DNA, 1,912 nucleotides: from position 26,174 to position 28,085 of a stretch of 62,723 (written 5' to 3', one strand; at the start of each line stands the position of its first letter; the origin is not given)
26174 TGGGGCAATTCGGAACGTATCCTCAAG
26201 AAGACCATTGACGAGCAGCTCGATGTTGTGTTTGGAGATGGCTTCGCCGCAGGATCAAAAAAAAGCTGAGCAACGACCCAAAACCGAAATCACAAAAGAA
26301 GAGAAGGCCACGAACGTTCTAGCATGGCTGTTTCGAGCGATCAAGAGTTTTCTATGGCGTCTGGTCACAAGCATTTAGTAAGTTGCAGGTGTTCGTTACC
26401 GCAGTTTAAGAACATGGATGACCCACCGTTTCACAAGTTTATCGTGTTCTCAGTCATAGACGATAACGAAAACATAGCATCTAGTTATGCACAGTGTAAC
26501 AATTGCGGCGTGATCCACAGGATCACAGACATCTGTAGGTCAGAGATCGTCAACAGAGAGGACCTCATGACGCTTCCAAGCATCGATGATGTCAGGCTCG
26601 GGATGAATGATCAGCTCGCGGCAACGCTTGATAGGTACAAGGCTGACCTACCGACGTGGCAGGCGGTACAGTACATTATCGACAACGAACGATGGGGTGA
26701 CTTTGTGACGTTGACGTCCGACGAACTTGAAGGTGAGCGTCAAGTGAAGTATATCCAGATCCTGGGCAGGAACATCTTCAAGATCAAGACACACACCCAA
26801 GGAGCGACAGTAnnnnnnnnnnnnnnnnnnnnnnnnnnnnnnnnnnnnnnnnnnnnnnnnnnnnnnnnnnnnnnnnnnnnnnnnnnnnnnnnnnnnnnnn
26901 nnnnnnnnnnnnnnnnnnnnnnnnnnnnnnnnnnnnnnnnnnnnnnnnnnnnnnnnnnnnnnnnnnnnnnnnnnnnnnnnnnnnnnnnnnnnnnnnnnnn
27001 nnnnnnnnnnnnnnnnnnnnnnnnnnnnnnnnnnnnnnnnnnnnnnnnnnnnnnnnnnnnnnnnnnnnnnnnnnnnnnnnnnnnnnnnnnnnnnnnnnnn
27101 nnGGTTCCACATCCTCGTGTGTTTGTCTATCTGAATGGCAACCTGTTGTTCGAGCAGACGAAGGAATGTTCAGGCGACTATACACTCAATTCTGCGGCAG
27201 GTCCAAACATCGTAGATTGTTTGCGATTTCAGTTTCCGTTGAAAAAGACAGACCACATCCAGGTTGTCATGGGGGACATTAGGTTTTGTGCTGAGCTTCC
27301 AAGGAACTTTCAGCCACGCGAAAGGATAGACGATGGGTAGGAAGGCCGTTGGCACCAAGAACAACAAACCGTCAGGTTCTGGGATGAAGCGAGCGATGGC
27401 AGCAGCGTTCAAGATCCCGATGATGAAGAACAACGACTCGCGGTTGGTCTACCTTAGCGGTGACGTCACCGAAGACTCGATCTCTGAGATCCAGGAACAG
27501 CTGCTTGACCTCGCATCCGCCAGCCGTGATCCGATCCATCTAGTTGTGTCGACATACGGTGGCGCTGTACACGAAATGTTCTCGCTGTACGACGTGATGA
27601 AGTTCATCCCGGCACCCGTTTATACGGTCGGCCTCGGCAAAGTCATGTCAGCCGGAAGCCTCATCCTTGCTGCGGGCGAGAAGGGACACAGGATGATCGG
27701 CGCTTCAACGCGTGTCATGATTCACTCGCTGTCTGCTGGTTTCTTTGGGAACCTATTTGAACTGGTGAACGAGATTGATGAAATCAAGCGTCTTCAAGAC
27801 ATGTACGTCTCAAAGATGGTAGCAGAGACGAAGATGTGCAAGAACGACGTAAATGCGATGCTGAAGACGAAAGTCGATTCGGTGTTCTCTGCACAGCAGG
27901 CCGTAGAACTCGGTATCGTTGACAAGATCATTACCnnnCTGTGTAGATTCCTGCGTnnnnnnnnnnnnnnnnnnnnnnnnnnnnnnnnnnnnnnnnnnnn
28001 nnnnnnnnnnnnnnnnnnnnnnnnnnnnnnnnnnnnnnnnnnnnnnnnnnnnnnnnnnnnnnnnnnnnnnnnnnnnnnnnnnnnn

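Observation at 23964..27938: Phage-encoded proteostasis pair: GroEL-like chaperonin and ClpP protease about 2 kb apart at the head of the plus-strand block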

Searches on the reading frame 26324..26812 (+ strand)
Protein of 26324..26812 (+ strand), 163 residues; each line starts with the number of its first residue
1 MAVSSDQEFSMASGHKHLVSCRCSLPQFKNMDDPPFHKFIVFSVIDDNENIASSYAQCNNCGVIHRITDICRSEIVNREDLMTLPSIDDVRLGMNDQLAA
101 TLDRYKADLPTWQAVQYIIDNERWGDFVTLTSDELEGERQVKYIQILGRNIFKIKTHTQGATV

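Call 3: search_protein_families(library=pfam, proteins=[window:26324-26812:+], max_evalue=1)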
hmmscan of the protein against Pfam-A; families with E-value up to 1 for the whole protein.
window:26324-26812:+ (163 aa): 0 families

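Call 4: search_protein_families(library=phrogs, proteins=[window:26324-26812:+], max_evalue=0.01)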
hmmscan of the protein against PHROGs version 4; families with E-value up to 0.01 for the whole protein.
window:26324-26812:+ (163 aa): 0 families

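Call 42: search_solved_structures(query=A2, max_evalue=10)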
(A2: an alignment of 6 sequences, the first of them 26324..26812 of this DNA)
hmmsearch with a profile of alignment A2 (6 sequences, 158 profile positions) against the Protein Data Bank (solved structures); distinct sequences matched with E-value up to 10: 7.
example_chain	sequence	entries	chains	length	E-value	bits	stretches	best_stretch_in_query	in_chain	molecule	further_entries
9i5t_4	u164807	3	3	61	1.1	11.9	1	39-63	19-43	Large ribosomal subunit protein bL32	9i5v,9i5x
9iqj_A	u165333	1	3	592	1.2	11.9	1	46-110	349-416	Oleate hydratase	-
9iqi_A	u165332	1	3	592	1.2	11.9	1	46-110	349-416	Oleate hydratase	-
9iqa_A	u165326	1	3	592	1.2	11.8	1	46-110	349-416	Oleate hydratase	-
4hc7_A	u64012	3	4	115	1.3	11.8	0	50-71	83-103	Trans-acting T-cell-specific transcription factor GATA-3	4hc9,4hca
7kav_B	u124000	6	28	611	1.3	11.8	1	46-110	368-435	Oleate hydratase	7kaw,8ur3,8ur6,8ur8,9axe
7kax_A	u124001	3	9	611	1.3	11.8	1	46-110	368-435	Oleate hydratase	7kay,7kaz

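Call 44: search_protein_families(library=ncbifam, proteins=[window:26324-26812:+], max_evalue=0.01)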
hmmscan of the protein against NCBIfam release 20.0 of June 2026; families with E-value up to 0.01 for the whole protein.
window:26324-26812:+ (163 aa): 0 families

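Call 54: find_homologous_proteins(query=window:26324-26812:+, max_evalue=0.001)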
Query window:26324-26812:+ (163 aa): 179 proteins with E <= 0.001 among 192 candidates; the best 120 are listed.
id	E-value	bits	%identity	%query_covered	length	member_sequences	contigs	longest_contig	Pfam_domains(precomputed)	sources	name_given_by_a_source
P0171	5.9e-100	349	100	94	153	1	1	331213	-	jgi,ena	-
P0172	1.0e-59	219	58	91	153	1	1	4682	-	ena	-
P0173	6.0e-54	200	51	91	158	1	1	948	-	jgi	jgi:hypothetical protein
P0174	9.7e-53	196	52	94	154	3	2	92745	-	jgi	-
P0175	3.3e-52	194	53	88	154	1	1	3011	-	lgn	-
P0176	4.5e-52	194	53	91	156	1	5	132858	-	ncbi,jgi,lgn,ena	jgi:hypothetical protein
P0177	6.2e-52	193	53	94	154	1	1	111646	-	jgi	jgi:hypothetical protein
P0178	2.8e-51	191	53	91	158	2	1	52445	-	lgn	-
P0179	1.4e-50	189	51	94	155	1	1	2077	-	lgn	-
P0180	1.8e-50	188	51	91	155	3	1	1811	-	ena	-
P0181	2.0e-50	188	52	94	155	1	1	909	-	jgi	jgi:hypothetical protein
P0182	4.5e-50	187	52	91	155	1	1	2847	-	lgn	-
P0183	4.7e-50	187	50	91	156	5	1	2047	-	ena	-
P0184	2.4e-49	185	51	91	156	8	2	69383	-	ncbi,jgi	jgi:hypothetical protein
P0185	5.6e-49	184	53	90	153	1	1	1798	-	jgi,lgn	jgi:hypothetical protein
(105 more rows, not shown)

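Call 64: predict_structure(alignment_id=A6)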
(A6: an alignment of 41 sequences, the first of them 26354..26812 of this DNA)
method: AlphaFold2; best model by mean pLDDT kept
length: 153 residues; sequences in the alignment: 41
mean_pLDDT: 89.4   pTM: 0.82
mean pLDDT of the five models: 89.4, 88.8, 88.8, 88.4, 87.8
residues with pLDDT >= 90: 94; 70-90: 53; 50-70: 6; < 50: 0
segments of 3 or more residues with pLDDT < 50: none
pLDDT, mean of each block of 10 residues (from residue 1): 90 79 86 91 88 90 83 85 94 96 96 95 90 95 90 57
secondary structure, 60 per line:
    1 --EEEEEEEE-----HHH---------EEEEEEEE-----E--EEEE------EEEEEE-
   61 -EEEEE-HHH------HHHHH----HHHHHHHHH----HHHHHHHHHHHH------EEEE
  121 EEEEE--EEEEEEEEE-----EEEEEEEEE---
elements in order: E3-10 E28-35 E44-47 E54-59 E62-66 H77-81 H86-94 H99-110 E117-125 E128-136 E142-150

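Call 91: search_protein_families(library=padloc, proteins=[window:26354-26812:+], max_evalue=0.01)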
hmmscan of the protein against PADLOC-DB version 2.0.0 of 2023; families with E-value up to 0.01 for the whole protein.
window:26354-26812:+ (153 aa): 0 families

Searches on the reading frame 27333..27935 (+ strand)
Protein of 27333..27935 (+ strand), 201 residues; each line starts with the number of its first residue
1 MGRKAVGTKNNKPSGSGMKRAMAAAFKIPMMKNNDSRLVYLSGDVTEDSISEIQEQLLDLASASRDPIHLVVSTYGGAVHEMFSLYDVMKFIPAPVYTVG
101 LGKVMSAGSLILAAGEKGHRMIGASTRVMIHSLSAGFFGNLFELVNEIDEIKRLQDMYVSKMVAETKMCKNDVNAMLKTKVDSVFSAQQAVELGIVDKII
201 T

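Call 3: search_protein_families(library=pfam, proteins=[window:27333-27935:+], max_evalue=1)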
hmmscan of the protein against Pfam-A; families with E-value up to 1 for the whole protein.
window:27333-27935:+ (201 aa): 3 families
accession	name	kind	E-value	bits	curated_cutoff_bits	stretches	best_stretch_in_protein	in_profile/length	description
PF00574.28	CLP_protease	-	2.2e-36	125.9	20.2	1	34-201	14-180/182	Clp protease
PF01343.23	Peptidase_S49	-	0.011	16.2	24.9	1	150-199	91-137/154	Peptidase family S49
PF18599.6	LCIB_C_CA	-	0.065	12.9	25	1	143-187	6-50/223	Limiting CO2-inducible proteins B/C beta carbonyic anhydrases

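Call 4: search_protein_families(library=phrogs, proteins=[window:27333-27935:+], max_evalue=0.01)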
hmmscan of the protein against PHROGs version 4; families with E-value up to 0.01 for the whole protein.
window:27333-27935:+ (201 aa): 10 families
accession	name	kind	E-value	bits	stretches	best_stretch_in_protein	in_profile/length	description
phrog_94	-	head and packaging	1e-25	92.3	1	21-200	65-250/622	head maturation protease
phrog_1684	-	head and packaging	2.3e-14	54.5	1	60-199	67-202/284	head maturation protease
phrog_2976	-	head and packaging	2.8e-13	51.3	1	40-200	24-182/394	head maturation protease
phrog_133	-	head and packaging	2.3e-12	47.4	1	39-200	22-179/668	head maturation protease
phrog_1827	-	other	7.6e-12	46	1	40-179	28-162/202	ATP-dependent protease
phrog_53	-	head and packaging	3.3e-10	40.7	1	47-201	98-280/583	head maturation protease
phrog_23753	-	head and packaging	4.7e-07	30.7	1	39-199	18-171/298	head maturation protease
phrog_5410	-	other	4.4e-06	27.1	1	56-165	45-153/323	ATP-dependent protease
phrog_3348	-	unknown function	5.8e-06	26.8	1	63-200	65-198/386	-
phrog_33547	-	unknown function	0.00023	21.3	1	62-195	26-154/357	-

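Call 21: search_dna_similar(query=window:27333-27935:+, collection=phages, mode=protein, max_rows=25, max_evalue=0.00001)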
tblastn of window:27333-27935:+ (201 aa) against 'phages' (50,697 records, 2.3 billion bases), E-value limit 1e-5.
Records with a match: 198; places in all: 260; records where one place covers at least 80% of the query: 149.
Best place of each record, by identity: <60% 198.
By first word of the organism name: Bacillus 40; Bacteroides 21; Bacteriophage 19; Vibrio 15; Prevotella 15; Pseudomonas 11; Klebsiella 11; Listeria 10; Escherichia 10; Erwinia 7; and 17 more.
By host as written in the record: - 47; Prevotella sp. 15; Listeria monocytogenes 10; Bacillus anthracis Sterne 10; Bacillus cereus 7; Bacillus anthracis 7; Klebsiella pneumoniae 6; Pseudomonas aeruginosa PAO1 5; and 61 more.
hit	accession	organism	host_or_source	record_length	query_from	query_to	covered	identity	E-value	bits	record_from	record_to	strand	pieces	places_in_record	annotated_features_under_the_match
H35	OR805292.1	Pseudomonas phage Cassandra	Pseudomonas aeruginosa PAO1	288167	37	200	82%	34.6%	2e-18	88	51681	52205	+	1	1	head maturation protease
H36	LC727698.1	Pseudomonas phage sp. 30-3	Pseudomonas aeruginosa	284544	37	200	82%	34.6%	3e-18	87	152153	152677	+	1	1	clpP: ATP-dependent Clp protease proteolytic subunit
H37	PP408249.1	Pseudomonas phage vB_Pa-PAC2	Pseudomonas aeruginosa PAO1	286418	37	200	82%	34.6%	3e-18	87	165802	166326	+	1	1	ATP-dependent Clp protease proteolytic subunit ClpP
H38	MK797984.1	Pseudomonas phage vB_PaeM_PA5oct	-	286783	37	200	82%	34.6%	3e-18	87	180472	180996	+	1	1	ATP-dependent Clp protease proteolytic subunit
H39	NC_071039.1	Pseudomonas phage vB_PaeM_PA5oct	-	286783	37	200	82%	34.6%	3e-18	87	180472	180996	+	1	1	head maturation protease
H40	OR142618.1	Pseudomonas phage Callisto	Pseudomonas aeruginosa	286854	37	200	82%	34.6%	3e-18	87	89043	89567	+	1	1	clpP: ATP-dependent Clp protease proteolytic subunit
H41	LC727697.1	Pseudomonas phage sp. 30-2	Pseudomonas aeruginosa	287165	37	200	82%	34.6%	3e-18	87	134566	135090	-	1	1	clpP: ATP-dependent Clp protease proteolytic subunit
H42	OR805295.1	Pseudomonas phage Paride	Pseudomonas aeruginosa PAO1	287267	37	200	82%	34.6%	3e-18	87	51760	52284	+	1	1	head maturation protease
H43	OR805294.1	Pseudomonas phage Ettore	Pseudomonas aeruginosa PAO1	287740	37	200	82%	34.6%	3e-18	87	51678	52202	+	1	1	head maturation protease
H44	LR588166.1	Pseudomonas phage vB_PaeM_MIJ3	-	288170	37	200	82%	34.6%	3e-18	87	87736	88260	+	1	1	clpP: ATP-dependent Clp protease proteolytic subunit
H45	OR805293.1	Pseudomonas phage Deifobo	Pseudomonas aeruginosa PAO1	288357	37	200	82%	34.6%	3e-18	87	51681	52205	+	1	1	head maturation protease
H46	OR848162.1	Listeria phage LM 4-14-1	Listeria monocytogenes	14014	35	200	83%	34.1%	1e-14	77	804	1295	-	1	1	record has no annotation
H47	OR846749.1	Listeria phage LM 4-11-1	Listeria monocytogenes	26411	35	200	83%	34.1%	1e-14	77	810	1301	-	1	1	record has no annotation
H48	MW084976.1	Bacillus phage Kirov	Bacillus cereus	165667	41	201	80%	34.9%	6e-22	98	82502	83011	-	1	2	ATP-dependent Clp protease proteolytic subunit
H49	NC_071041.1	Bacillus phage Kirov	Bacillus cereus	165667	41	201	80%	34.9%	6e-22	98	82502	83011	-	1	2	head maturation protease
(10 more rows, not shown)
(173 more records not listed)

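Call 44: search_protein_families(library=ncbifam, proteins=[window:27333-27935:+], max_evalue=0.01)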
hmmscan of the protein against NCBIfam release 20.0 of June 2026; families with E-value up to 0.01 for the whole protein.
window:27333-27935:+ (201 aa): 11 families
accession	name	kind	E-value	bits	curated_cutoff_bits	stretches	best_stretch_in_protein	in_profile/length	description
NF009205.0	PRK12553.1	subfamily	7.5e-35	120.4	228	1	30-200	31-202/211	ATP-dependent Clp protease proteolytic subunit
NF001368.0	PRK00277.1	subfamily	3.4e-31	108.7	249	1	36-201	32-196/203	ATP-dependent Clp protease proteolytic subunit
NF011090.0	PRK14513.1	equivalog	3.1e-26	92.5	347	1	36-200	27-190/201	ATP-dependent Clp protease proteolytic subunit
TIGR00493.1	clpP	equivalog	1.8e-25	89.8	308.6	1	36-201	27-191/192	ATP-dependent Clp endopeptidase proteolytic subunit ClpP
NF011089.0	PRK14512.1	equivalog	6.2e-24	84.9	251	1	30-201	22-192/200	ATP-dependent Clp protease proteolytic subunit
NF009203.0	PRK12551.1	equivalog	1.3e-20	73.9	359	1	36-200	25-188/196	ATP-dependent Clp protease proteolytic subunit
NF011091.0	PRK14514.1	equivalog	6.4e-19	68.4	361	1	36-200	54-217/221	ATP-dependent Clp endopeptidase proteolytic subunit ClpP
NF045542.1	Clp_rel_HeadMat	equivalog_domain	1.2e-16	61.2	120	1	40-199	4-165/165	head maturation protease, ClpP-related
NF045540.1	scaf_prot_MCP1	exception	2.3e-15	56.3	475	1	48-200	15-161/652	ClpP-like prohead protease/major capsid protein fusion protein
NF009204.0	PRK12552.1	equivalog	4.5e-13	49.1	263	1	56-200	60-212/225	ATP-dependent Clp protease proteolytic subunit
TIGR00706.1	SppA_dom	equivalog_domain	0.009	15.7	155.45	0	153-199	150-193/208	signal peptide peptidase SppA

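Call 91: search_protein_families(library=padloc, proteins=[window:27333-27935:+], max_evalue=0.01)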
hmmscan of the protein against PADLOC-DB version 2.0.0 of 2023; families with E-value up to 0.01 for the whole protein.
window:27333-27935:+ (201 aa): 0 families

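Call 95: find_related_loci(query=A5, collection=viral_contigs, flank=5000)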
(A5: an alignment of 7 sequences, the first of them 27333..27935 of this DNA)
Query A5 (201 aa) in viral_contigs; peptide patterns used: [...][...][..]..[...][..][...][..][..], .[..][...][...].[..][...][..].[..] (x = any residue, [..] = any of these).
600 stretches matched a pattern (row limit reached: there are more); 562 encode a relative of the query (tblastn E <= 1e-3); the best 80 are kept; 80 distinct loci.
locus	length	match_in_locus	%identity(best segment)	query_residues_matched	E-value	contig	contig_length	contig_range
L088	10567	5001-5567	64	14-200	3e-81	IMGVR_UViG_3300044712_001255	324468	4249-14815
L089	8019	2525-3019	61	36-200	5e-68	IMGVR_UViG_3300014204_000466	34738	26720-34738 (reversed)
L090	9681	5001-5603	49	1-200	5e-61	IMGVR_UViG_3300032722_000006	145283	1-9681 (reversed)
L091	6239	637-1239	49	1-200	5e-61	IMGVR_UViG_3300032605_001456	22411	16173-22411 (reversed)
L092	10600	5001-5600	50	1-200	3e-60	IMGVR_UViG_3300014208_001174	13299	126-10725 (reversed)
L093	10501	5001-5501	57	34-200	1e-59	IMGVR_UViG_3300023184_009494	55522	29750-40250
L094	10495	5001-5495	58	36-200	2e-59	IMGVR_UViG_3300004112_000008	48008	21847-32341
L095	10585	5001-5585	49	1-200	1e-59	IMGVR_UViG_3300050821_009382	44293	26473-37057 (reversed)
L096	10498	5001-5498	57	35-200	1e-59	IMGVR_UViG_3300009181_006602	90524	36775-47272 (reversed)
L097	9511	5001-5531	51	24-200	3e-59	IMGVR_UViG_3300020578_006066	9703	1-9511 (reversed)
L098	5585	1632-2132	54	34-200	6e-59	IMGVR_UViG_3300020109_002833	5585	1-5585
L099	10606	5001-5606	50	1-200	2e-58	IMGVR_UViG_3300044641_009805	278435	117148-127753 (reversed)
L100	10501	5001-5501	57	34-200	1e-57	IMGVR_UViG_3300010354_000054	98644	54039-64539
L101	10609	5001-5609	47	1-200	3e-57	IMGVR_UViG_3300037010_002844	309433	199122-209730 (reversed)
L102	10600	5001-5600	50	1-198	4e-57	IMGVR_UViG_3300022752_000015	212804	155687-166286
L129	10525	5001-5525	45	35-200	7e-43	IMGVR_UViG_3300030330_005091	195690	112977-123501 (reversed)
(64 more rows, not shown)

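Call 98: search_protein_families(library=phrogs, proteins=[L129:5539-7320:+, L129:3705-4376:+, L129:4455-4841:+, L129:4857-5525:+, L129:7377-8951:+, L129:8958-9179:+, L129:9149-9460:+, L129:9465-9926:+], max_evalue=0.001)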
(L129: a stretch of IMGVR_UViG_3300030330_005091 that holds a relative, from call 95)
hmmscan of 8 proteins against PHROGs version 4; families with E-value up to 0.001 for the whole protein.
L129:5539-7320:+ (594 aa): 0 families

L129:3705-4376:+ (224 aa): 0 families

L129:4455-4841:+ (129 aa): 0 families

L129:4857-5525:+ (223 aa): 9 families
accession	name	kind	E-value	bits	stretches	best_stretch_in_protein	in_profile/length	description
phrog_94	-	head and packaging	3.1e-19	70.9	1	82-223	113-250/622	head maturation protease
phrog_1684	-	head and packaging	1e-13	52.5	1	87-221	73-201/284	head maturation protease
phrog_2976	-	head and packaging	9.8e-10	39.7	1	78-222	43-181/394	head maturation protease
phrog_1827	-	other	2.3e-09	37.9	1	76-213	42-173/202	ATP-dependent protease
phrog_133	-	head and packaging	8.8e-08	32.2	1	80-222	42-178/668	head maturation protease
phrog_53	-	head and packaging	3.2e-07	30.9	1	79-222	110-278/583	head maturation protease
phrog_5410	-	other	5.9e-07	30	1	86-214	55-177/323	ATP-dependent protease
phrog_26628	-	head and packaging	2.3e-05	25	1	81-221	61-196/290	head maturation protease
phrog_3348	-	unknown function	2.9e-05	24.5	1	84-222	65-197/386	-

L129:7377-8951:+ (525 aa): 1 family
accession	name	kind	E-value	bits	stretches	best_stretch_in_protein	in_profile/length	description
phrog_5725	-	other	6e-139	465.1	1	2-523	4-533/540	chaperonin groEL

L129:8958-9179:+ (74 aa): 0 families

L129:9149-9460:+ (104 aa): 0 families

L129:9465-9926:+ (154 aa): 0 families

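Call 99: search_solved_structures(query=L129:5539-7320:+, max_evalue=1)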
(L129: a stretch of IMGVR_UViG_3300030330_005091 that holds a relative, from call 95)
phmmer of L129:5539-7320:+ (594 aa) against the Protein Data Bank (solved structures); distinct sequences matched with E-value up to 1: 6.
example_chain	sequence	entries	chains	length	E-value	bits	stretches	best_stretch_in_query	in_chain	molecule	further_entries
9pi5_A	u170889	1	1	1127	0.71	11.6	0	504-570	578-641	Major DNA-binding protein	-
9pi4_A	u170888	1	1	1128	0.71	11.6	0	504-570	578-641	Major DNA-binding protein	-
9pi6_A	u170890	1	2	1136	0.72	11.6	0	504-570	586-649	Major DNA-binding protein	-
9pi3_A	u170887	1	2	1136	0.72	11.6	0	504-570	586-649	Major DNA-binding protein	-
1urj_A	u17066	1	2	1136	0.75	11.6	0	504-570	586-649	MAJOR DNA-BINDING PROTEIN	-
9zgf_A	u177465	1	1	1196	0.81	11.5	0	504-570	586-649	Major DNA-binding protein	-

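Call 107: search_protein_families(library=pfam, proteins=[L129:5539-7320:+, L129:3705-4376:+, L129:4455-4841:+, L129:3373-3633:+], max_evalue=0.01)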
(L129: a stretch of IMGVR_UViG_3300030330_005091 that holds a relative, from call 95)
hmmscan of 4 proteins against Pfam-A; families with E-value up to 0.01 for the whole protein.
L129:5539-7320:+ (594 aa): 0 families

L129:3705-4376:+ (224 aa): 0 families

L129:4455-4841:+ (129 aa): 0 families

L129:3373-3633:+ (87 aa): 1 family
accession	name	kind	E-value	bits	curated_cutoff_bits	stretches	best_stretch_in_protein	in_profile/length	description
PF04545.22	Sigma70_r4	-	7.5e-09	35.4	24.1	1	39-78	12-50/50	Sigma-70, region 4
